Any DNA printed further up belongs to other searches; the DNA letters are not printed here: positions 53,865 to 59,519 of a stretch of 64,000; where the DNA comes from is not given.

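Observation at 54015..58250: Giant secreted protein built from about 40 CC-dipeptide units: an unassigned disulfide-rich repeat architecture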

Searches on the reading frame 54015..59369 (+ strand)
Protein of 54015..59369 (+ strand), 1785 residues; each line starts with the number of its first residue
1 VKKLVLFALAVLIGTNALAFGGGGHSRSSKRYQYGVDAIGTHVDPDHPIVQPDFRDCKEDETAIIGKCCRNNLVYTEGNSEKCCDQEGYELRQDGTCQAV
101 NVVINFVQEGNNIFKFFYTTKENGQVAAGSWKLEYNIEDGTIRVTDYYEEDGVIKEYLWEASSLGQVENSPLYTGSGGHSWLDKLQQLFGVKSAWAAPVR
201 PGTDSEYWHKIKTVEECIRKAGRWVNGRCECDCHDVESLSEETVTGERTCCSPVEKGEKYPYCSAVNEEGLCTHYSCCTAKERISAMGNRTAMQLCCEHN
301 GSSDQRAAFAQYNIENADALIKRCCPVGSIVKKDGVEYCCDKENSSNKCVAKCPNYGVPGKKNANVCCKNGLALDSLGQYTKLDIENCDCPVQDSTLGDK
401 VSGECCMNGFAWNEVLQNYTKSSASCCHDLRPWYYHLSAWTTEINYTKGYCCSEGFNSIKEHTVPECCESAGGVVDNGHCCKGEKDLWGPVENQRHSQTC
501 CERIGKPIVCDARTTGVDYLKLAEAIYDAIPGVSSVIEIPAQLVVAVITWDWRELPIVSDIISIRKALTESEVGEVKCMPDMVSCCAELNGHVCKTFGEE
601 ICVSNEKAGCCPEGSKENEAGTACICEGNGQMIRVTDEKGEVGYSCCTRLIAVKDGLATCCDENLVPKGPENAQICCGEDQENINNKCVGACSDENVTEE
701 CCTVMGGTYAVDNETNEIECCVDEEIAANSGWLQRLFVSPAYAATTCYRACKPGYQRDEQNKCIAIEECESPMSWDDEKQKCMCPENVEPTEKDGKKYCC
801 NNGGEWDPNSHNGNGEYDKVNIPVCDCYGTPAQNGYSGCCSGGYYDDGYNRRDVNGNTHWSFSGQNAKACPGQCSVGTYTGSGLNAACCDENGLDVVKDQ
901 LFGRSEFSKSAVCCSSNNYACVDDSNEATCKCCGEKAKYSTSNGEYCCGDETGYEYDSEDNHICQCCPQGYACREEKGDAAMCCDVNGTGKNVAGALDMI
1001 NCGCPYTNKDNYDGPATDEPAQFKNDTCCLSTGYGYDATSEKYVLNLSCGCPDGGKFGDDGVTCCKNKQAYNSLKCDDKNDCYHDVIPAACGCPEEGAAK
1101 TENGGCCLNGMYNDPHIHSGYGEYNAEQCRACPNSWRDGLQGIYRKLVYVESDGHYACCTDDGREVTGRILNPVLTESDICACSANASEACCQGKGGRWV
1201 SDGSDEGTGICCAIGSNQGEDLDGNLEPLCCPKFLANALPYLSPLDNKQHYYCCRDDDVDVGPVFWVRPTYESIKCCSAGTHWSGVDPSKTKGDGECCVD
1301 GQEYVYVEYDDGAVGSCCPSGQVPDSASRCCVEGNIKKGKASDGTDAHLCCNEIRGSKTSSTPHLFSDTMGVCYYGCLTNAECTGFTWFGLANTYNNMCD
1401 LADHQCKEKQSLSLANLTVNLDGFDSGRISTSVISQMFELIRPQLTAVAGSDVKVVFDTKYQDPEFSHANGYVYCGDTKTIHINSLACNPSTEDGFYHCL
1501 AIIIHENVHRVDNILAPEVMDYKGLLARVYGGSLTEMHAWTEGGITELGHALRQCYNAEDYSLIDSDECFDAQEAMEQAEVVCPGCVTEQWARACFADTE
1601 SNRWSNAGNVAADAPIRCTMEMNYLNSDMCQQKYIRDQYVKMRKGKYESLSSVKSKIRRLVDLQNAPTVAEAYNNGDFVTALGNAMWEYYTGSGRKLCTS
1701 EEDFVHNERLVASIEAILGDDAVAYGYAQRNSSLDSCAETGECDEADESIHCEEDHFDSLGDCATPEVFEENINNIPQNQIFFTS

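Call 4: search_protein_families(library=pfam, proteins=[window:54015-59369:+], max_evalue=10)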
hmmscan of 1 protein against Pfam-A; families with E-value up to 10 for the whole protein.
window:54015-59369:+ (1785 aa): 0 families
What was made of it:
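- On Galaxin-like repeats (PF24748 / PTHR34490): The whole protein gives nothing (call 4).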

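Call 5: search_protein_families(library=ncbifam, proteins=[window:54015-59369:+], max_evalue=10)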
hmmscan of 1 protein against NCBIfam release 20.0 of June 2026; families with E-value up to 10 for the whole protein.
window:54015-59369:+ (1785 aa): 0 families

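Call 6: search_solved_structures(query=window:54015-59369:+, max_evalue=10, show_alignments=3)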
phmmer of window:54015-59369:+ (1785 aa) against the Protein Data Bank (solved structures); distinct sequences matched with E-value up to 10: 314 (the best 60 are shown).
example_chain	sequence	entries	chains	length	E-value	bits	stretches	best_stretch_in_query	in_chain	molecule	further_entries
8k3f_A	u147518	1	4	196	0.013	15.8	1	284-355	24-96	Recombination protein RecR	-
7a8d_A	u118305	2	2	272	0.051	13.8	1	86-152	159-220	Green fluorescent protein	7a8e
2qz0_A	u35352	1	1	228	0.16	12.2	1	85-152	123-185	Green fluorescent protein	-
2qrf_A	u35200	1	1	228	0.16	12.2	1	85-152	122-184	Green fluorescent protein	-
2qt2_A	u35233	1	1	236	0.17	12.1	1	86-152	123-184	Green fluorescent protein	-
1oxf_A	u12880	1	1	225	0.18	12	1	85-152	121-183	cyan fluorescent protein cfp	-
1oxd_A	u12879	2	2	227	0.19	12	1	85-152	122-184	cyan fluorescent protein cfp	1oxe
1rm9_A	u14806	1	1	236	0.2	11.9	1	85-152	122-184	avermectin-sensitive chloride channel GluCl beta/cyan fluorescent protein fusion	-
5t3i_A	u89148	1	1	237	0.2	11.9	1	85-152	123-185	Green fluorescent protein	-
2wsn_A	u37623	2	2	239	0.2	11.9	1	85-152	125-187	GREEN FLUORESCENT PROTEIN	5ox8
5nhn_A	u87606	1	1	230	0.21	11.8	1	86-152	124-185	Green fluorescent protein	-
1kyp_A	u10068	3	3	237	0.22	11.7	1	85-152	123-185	Green Fluorescent Protein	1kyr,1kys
2g16_B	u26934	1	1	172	0.23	11.7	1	85-152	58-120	Green fluorescent protein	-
2g2s_B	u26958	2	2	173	0.23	11.7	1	85-152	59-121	Green fluorescent protein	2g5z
2g3d_B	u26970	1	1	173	0.23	11.7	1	85-152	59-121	Green fluorescent protein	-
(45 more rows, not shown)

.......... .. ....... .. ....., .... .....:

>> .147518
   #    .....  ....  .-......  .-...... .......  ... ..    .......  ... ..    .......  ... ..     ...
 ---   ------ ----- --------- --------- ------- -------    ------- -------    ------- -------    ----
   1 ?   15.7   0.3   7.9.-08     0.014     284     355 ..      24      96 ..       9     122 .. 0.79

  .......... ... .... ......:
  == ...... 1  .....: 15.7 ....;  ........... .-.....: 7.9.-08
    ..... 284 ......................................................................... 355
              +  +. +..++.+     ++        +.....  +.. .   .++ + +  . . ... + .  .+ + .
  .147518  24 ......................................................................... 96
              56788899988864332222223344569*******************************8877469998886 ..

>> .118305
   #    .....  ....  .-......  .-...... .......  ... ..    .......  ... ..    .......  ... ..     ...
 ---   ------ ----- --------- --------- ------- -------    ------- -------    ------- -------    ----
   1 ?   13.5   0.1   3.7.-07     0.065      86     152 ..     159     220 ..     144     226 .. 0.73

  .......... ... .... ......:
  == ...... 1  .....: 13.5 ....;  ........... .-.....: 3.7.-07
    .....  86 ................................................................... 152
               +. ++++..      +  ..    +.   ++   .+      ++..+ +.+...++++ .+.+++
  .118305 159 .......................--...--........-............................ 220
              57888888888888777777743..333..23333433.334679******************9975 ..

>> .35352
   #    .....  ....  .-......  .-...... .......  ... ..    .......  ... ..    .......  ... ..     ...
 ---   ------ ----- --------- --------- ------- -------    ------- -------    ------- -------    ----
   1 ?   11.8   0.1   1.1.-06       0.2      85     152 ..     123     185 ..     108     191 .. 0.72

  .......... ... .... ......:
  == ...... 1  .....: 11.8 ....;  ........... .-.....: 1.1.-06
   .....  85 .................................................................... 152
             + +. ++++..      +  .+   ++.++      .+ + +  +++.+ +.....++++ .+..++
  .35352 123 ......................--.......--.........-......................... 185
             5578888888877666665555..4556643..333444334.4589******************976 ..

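Call 7: find_homologous_proteins(query=window:54015-59369:+, max_evalue=0.001)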
Query window:54015-59369:+ (1785 aa): 2 proteins with E <= 0.001 among 5624 candidates.
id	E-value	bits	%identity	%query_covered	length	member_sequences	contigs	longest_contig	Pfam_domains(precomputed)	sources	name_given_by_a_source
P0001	0.0e+0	4279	100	100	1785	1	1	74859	-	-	-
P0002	7.6e-213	728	41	49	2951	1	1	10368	-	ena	-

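Call 9: find_encoding_contigs(protein=P0002, flank=10000)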
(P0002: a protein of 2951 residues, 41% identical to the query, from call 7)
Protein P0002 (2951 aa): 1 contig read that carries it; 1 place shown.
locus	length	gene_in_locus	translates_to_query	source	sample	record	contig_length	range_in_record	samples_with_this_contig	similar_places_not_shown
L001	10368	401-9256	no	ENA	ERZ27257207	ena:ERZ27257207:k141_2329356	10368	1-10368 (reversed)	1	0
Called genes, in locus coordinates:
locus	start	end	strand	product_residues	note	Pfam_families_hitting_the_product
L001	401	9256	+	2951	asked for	-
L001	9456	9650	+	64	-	PF00584:SecE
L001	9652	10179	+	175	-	PF02357:NusG, PF00467:KOW (weak)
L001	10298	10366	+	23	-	?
